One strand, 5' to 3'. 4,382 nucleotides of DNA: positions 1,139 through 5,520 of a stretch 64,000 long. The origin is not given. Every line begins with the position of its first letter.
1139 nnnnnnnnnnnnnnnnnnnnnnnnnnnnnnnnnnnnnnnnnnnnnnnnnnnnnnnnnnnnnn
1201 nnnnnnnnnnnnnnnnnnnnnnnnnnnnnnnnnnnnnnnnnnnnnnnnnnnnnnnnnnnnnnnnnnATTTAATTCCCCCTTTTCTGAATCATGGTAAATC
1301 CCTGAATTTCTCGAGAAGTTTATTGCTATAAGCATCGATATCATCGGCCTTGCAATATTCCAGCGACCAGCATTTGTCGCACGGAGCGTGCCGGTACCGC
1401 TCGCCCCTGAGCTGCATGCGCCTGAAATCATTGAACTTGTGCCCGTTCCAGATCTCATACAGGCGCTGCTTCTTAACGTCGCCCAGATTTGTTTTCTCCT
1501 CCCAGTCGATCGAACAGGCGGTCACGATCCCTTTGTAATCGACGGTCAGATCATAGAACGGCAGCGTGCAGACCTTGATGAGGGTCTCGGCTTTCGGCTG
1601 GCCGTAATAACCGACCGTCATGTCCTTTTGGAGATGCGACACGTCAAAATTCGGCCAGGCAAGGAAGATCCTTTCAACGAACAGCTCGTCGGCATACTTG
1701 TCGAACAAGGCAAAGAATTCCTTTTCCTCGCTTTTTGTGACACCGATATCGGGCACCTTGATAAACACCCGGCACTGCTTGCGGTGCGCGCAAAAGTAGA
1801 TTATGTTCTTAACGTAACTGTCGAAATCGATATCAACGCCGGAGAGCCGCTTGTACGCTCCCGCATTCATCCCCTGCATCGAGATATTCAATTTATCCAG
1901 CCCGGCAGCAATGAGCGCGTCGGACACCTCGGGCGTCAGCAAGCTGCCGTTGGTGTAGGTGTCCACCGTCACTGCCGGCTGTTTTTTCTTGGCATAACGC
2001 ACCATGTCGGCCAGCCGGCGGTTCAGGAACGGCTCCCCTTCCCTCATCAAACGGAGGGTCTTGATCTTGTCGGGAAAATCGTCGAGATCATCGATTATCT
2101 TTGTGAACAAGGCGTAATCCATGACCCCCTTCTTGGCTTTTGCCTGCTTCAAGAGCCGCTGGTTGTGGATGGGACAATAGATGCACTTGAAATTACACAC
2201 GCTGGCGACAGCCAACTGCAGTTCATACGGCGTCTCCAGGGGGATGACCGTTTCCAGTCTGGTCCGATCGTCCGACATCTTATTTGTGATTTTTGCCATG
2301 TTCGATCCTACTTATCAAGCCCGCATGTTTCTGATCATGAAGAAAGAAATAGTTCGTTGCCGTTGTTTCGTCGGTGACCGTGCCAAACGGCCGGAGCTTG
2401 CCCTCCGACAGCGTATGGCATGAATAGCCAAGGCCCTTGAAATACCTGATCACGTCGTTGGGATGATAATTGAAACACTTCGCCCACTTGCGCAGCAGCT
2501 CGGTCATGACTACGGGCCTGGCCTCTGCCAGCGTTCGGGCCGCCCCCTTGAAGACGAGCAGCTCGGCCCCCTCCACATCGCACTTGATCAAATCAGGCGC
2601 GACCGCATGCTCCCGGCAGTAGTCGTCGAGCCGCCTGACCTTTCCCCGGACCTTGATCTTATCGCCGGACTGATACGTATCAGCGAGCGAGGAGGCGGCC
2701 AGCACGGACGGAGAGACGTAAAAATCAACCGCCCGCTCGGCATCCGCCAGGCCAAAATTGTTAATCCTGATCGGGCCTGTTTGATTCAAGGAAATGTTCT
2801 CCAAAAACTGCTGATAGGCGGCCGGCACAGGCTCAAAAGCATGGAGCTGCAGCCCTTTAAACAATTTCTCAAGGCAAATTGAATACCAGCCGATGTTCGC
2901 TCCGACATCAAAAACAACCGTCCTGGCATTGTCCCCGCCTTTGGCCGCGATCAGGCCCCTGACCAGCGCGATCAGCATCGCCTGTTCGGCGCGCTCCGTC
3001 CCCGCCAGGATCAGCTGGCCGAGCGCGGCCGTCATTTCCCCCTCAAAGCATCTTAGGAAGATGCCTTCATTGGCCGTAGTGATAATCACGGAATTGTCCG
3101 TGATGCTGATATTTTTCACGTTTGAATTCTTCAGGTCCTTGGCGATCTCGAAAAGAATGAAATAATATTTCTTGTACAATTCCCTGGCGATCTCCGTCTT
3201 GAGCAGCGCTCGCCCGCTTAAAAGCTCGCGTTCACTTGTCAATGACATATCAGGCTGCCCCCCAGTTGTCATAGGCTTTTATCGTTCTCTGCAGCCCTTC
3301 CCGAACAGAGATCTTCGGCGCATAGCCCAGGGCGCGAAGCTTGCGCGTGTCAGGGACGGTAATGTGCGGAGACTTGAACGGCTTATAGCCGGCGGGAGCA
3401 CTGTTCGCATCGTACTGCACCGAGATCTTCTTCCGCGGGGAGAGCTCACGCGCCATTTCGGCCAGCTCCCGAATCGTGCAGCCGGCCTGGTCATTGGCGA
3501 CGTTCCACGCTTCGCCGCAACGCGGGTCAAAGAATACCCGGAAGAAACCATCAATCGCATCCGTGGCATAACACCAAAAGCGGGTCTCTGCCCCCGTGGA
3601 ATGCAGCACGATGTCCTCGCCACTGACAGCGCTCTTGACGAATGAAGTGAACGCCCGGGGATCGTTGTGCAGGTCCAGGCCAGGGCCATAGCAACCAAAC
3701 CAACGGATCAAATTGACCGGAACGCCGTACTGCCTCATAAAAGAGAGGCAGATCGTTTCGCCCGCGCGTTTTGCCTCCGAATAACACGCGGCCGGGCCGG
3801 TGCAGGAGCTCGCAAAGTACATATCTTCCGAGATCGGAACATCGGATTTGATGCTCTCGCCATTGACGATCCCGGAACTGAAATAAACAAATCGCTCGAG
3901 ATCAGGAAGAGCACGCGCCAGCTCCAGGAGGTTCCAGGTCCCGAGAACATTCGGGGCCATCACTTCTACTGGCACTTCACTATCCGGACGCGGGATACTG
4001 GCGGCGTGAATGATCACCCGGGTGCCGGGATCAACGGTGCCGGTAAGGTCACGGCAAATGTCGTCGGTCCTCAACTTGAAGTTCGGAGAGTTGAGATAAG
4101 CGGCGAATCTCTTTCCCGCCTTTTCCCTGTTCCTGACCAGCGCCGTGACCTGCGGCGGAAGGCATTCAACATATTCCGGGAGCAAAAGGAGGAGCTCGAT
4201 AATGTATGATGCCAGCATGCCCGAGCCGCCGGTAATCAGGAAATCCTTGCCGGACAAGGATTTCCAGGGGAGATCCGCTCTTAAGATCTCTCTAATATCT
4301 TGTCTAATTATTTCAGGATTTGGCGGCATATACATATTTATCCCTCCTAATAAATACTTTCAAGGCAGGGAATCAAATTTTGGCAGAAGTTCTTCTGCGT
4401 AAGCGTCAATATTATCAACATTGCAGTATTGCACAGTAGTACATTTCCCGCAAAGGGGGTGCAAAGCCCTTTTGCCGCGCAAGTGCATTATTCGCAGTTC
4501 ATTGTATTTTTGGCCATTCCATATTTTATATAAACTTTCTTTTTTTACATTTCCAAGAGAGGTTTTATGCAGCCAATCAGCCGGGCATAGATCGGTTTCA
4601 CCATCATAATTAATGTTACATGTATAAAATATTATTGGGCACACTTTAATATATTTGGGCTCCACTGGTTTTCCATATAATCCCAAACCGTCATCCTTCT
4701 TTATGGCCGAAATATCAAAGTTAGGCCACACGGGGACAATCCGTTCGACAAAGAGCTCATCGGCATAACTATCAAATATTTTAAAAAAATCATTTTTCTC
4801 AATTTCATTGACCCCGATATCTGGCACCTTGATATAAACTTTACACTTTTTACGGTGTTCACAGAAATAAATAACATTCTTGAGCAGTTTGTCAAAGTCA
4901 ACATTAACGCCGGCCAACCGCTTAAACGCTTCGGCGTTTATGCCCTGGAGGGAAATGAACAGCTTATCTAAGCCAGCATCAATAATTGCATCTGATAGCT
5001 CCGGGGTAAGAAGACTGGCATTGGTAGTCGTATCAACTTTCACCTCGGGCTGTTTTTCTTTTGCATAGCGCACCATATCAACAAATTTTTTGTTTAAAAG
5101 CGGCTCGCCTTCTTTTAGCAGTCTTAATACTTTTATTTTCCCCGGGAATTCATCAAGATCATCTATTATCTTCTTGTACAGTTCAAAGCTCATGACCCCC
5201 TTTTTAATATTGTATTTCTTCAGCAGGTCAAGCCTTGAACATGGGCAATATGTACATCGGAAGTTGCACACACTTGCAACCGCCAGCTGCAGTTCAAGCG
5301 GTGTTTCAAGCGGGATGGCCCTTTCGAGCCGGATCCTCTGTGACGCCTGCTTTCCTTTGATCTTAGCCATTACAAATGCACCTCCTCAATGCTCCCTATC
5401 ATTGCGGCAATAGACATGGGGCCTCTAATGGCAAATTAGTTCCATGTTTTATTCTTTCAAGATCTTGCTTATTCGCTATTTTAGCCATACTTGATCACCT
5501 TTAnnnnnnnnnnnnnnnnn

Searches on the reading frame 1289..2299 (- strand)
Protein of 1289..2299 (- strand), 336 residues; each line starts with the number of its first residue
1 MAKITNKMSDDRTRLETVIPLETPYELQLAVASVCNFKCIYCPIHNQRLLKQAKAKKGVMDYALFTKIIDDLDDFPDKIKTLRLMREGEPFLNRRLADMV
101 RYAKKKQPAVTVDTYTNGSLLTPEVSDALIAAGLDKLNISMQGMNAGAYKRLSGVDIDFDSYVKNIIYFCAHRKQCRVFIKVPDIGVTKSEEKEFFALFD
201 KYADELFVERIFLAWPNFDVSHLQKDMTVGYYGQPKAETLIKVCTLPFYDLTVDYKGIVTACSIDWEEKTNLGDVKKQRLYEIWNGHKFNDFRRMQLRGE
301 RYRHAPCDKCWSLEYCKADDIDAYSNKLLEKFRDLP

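Call 34: search_protein_families(library=ncbifam, proteins=[window:1289-2299:-], max_evalue=1e-8)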
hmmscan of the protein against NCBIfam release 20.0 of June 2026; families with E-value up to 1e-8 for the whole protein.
window:1289-2299:- (336 aa): 23 families
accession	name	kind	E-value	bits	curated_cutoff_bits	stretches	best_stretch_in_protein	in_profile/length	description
TIGR04317.1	W_rSAM_matur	equivalog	4.4e-27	95.1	380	1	27-196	6-165/349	tungsten cofactor oxidoreductase radical SAM maturase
NF033640.1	N_Twi_rSAM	subfamily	1e-20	74.3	170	1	242-314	3-73/398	twitch domain-containing radical SAM protein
TIGR04311.1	rSAM_Geo_metal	subfamily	1.1e-20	74.1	400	1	24-152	2-123/423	radical SAM/SPASM family putative metalloenzyme maturase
TIGR02666.1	moaA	equivalog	2.1e-16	59.8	284.05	1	26-168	11-149/336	GTP 3',8-cyclase MoaA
TIGR02668.1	moaA_archaeal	equivalog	1.1e-14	54.1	325.25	1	26-156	11-131/303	GTP 3',8-cyclase MoaA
TIGR04054.1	rSAM_NirJ1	equivalog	2.8e-14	52.6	650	1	31-166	42-166/387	putative heme d1 biosynthesis radical SAM protein NirJ1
NF050035.1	rSAM_WgK_link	exception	2.9e-14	52.8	650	0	23-154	7-129/367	radical SAM/SPASM peptide maturase WgkB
NF001199.0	PRK00164.2-1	equivalog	4.8e-14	52.2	231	1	26-156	13-133/308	GTP 3',8-cyclase MoaA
TIGR04321.1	spiroSPASM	subfamily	2.1e-13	49.8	250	0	24-174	230-381/510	spiro-SPASM protein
TIGR04546.1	rSAM_ahbC_deAc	equivalog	4.4e-13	48.8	650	1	31-202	45-200/390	12,18-didecarboxysiroheme deacetylase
TIGR04545.1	rSAM_ahbD_hemeb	equivalog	2.2e-12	47.1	500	1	31-200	6-160/339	heme b synthase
TIGR04347.1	pseudo_SAM_Halo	equivalog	4.9e-12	45.8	525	1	31-166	44-168/390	TIGR04347 family pseudo-SAM/SPASM protein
TIGR04251.1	SCM_rSAM_ScmF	equivalog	3.6e-11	43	400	1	31-167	10-139/353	SynChlorMet cassette radical SAM/SPASM protein ScmF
TIGR04133.1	rSAM_w_lipo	hypoth_equivalog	7.8e-11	41.5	425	0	34-166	33-157/350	TIGR04133 family radical SAM/SPASM protein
TIGR04051.1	rSAM_NirJ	equivalog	6.8e-10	38.4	515.45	0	34-214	11-174/354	heme d1 biosynthesis radical SAM protein NirJ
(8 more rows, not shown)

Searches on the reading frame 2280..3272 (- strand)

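Call 34: search_protein_families(library=ncbifam, proteins=[window:2280-3272:-], max_evalue=1e-8)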
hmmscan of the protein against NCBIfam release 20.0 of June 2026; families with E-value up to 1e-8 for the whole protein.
window:2280-3272:- (330 aa): 1 family
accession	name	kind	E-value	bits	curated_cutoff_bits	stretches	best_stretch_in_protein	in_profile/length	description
TIGR01444.1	fkbM_fam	subfamily_domain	1.6e-29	103.2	37.7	1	119-259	1-142/143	FkbM family methyltransferase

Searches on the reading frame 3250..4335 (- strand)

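Call 34: search_protein_families(library=ncbifam, proteins=[window:3250-4335:-], max_evalue=1e-8)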
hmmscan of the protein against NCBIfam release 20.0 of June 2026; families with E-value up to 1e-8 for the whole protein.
window:3250-4335:- (361 aa): 6 families
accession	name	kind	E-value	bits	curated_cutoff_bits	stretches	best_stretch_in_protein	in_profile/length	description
TIGR01181.1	dTDP_gluc_dehyt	equivalog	2.4e-19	69.6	365.1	1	32-356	2-312/321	dTDP-glucose 4,6-dehydratase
NF007582.0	PRK10217.1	equivalog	7.4e-15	54.9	698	1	78-355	45-331/355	dTDP-glucose 4,6-dehydratase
TIGR04180.1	EDH_00030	hypoth_equivalog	1.4e-14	53.9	475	1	33-310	2-266/297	NAD-dependent 4,6-dehydratase LegB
NF047922.1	GDPFucSynFcl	equivalog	3.1e-11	43.3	500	1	118-355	70-301/308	GDP-L-fucose synthase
NF007490.0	PRK10084.1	subfamily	2.5e-09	36.6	649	1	121-355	92-334/361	dTDP-glucose 4,6-dehydratase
NF008872.0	PRK11908.1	equivalog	3.2e-09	36.3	294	1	153-356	117-336/349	bifunctional UDP-4-keto-pentose/UDP-xylose synthase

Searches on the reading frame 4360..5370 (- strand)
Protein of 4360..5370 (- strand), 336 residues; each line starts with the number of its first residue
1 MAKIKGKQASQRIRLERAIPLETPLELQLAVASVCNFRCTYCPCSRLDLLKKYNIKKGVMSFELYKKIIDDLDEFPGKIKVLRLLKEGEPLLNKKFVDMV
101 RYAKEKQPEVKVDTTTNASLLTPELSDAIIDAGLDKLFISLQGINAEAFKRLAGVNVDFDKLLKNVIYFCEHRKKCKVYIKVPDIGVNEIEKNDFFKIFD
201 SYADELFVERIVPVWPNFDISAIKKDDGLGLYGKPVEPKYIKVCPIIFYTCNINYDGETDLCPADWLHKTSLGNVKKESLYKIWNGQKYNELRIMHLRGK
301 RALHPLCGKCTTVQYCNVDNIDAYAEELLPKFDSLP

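Call 34: search_protein_families(library=ncbifam, proteins=[window:4360-5370:-], max_evalue=1e-8)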
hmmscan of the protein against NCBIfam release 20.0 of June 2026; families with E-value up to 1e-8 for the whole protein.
window:4360-5370:- (336 aa): 27 families (the best 25 are shown)
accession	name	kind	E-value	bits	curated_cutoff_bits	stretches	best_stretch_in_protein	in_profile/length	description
TIGR04317.1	W_rSAM_matur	equivalog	5.3e-27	94.9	380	1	27-188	6-153/349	tungsten cofactor oxidoreductase radical SAM maturase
TIGR02666.1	moaA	equivalog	1.8e-20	73.2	284.05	1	26-198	11-179/336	GTP 3',8-cyclase MoaA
TIGR04311.1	rSAM_Geo_metal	subfamily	4e-20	72.3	400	1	24-163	2-133/423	radical SAM/SPASM family putative metalloenzyme maturase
TIGR04054.1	rSAM_NirJ1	equivalog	9.5e-20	70.5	650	1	30-190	41-190/387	putative heme d1 biosynthesis radical SAM protein NirJ1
TIGR04546.1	rSAM_ahbC_deAc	equivalog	8.8e-18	64.3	650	1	31-204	45-202/390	12,18-didecarboxysiroheme deacetylase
TIGR04545.1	rSAM_ahbD_hemeb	equivalog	3.9e-17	62.7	500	1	31-182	6-147/339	heme b synthase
TIGR04321.1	spiroSPASM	subfamily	6.4e-17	61.4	250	1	8-204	214-410/510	spiro-SPASM protein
NF033640.1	N_Twi_rSAM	subfamily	3e-16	59.5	170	0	242-312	3-71/398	twitch domain-containing radical SAM protein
TIGR04053.2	TIGR04053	equivalog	4.7e-16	59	395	1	24-182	7-158/366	TIGR04053 family radical SAM/SPASM domain-containing protein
TIGR04051.1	rSAM_NirJ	equivalog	8.8e-16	57.8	515.45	1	34-180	11-144/354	heme d1 biosynthesis radical SAM protein NirJ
TIGR04347.1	pseudo_SAM_Halo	equivalog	8e-15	55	525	1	31-165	44-167/390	TIGR04347 family pseudo-SAM/SPASM protein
TIGR02668.1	moaA_archaeal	equivalog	1.9e-14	53.3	325.25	1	26-168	11-142/303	GTP 3',8-cyclase MoaA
NF001199.0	PRK00164.2-1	equivalog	5.4e-14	52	231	1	26-201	13-174/308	GTP 3',8-cyclase MoaA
TIGR04055.1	rSAM_NirJ2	equivalog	1.2e-13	51.4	500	0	33-192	8-156/326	putative heme d1 biosynthesis radical SAM protein NirJ2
TIGR04068.1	rSAM_ocin_clost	equivalog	1.6e-13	50.4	500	1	27-182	86-242/462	Cys-rich peptide radical SAM maturase CcpM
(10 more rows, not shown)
